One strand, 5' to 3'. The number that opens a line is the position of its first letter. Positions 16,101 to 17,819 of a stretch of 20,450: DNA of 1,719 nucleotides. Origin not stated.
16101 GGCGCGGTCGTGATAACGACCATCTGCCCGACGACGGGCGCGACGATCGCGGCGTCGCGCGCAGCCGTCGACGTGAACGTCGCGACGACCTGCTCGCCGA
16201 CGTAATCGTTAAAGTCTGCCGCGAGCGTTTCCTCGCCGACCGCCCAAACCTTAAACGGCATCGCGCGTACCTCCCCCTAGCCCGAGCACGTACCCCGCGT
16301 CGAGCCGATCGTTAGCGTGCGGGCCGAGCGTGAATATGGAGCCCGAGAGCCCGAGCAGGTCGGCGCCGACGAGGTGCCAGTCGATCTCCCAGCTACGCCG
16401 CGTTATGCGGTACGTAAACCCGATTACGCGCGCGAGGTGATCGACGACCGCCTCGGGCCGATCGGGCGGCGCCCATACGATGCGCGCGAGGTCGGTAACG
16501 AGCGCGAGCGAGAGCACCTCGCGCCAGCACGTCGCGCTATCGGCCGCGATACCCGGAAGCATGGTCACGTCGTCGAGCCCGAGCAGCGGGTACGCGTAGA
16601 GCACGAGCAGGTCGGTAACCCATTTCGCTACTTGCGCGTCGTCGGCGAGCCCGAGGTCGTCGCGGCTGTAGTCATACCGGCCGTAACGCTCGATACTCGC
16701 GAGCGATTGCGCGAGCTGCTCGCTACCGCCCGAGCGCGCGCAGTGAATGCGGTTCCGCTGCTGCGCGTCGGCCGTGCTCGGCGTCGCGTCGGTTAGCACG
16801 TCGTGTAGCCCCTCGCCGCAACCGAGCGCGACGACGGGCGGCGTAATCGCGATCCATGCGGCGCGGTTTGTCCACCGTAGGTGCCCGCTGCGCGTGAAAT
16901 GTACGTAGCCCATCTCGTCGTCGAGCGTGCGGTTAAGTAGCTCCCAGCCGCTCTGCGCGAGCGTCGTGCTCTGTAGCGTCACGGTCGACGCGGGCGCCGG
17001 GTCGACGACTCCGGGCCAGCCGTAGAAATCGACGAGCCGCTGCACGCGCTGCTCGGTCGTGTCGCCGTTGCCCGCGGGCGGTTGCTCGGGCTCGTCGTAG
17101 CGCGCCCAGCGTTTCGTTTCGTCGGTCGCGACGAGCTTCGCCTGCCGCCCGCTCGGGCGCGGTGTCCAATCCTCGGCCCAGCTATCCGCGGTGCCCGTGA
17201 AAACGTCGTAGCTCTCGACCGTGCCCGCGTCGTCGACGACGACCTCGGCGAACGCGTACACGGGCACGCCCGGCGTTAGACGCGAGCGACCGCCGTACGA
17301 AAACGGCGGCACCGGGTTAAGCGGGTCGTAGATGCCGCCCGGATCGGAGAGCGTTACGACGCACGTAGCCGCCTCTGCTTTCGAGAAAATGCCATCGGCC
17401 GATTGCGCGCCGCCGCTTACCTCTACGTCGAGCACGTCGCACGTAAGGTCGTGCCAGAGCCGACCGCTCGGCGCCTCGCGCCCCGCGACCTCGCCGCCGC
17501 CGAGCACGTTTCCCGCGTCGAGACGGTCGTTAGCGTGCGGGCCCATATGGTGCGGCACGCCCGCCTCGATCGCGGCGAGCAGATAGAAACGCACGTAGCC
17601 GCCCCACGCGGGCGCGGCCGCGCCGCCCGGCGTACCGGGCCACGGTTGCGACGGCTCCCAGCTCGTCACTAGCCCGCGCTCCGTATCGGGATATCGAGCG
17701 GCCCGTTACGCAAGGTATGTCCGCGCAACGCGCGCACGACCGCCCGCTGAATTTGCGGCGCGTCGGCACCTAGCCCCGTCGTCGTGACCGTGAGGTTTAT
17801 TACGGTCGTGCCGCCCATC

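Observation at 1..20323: Unusually small but apparently complete temperate tailed phage, missing several standard functions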

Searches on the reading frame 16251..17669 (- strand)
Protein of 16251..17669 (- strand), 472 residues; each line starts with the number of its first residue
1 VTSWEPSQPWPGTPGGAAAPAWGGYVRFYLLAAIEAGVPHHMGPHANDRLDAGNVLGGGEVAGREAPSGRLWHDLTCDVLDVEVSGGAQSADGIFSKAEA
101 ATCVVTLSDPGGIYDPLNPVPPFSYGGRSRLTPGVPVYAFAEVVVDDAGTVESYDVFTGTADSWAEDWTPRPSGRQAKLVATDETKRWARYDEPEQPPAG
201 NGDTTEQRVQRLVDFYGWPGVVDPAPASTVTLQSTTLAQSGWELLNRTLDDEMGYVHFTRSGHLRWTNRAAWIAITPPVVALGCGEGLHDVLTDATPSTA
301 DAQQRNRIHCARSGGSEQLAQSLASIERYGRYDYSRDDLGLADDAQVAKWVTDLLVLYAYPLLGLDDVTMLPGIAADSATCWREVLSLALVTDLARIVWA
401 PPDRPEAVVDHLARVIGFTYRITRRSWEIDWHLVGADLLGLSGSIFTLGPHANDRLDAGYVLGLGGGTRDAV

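Call 11: search_protein_families(library=phrogs, proteins=[window:16251-17669:-], max_evalue=0.01)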
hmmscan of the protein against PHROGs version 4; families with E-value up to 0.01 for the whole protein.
window:16251-17669:- (472 aa): 0 families

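Call 12: search_protein_families(library=pfam, proteins=[window:16251-17669:-], max_evalue=0.01)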
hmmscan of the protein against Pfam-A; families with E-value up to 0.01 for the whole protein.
window:16251-17669:- (472 aa): 0 families

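Call 41: search_protein_families(library=ncbifam, proteins=[window:16251-17669:-], max_evalue=1)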
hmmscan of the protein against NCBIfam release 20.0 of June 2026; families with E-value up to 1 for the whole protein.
window:16251-17669:- (472 aa): 0 families

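Call 68: search_solved_structures(query=window:16251-17669:-, max_evalue=1)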
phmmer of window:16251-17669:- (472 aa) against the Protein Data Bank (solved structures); distinct sequences matched with E-value up to 1: 1.
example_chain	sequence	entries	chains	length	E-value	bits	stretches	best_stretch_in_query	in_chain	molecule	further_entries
8jxk_A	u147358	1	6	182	0.97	11.1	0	273-356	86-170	Conserved protein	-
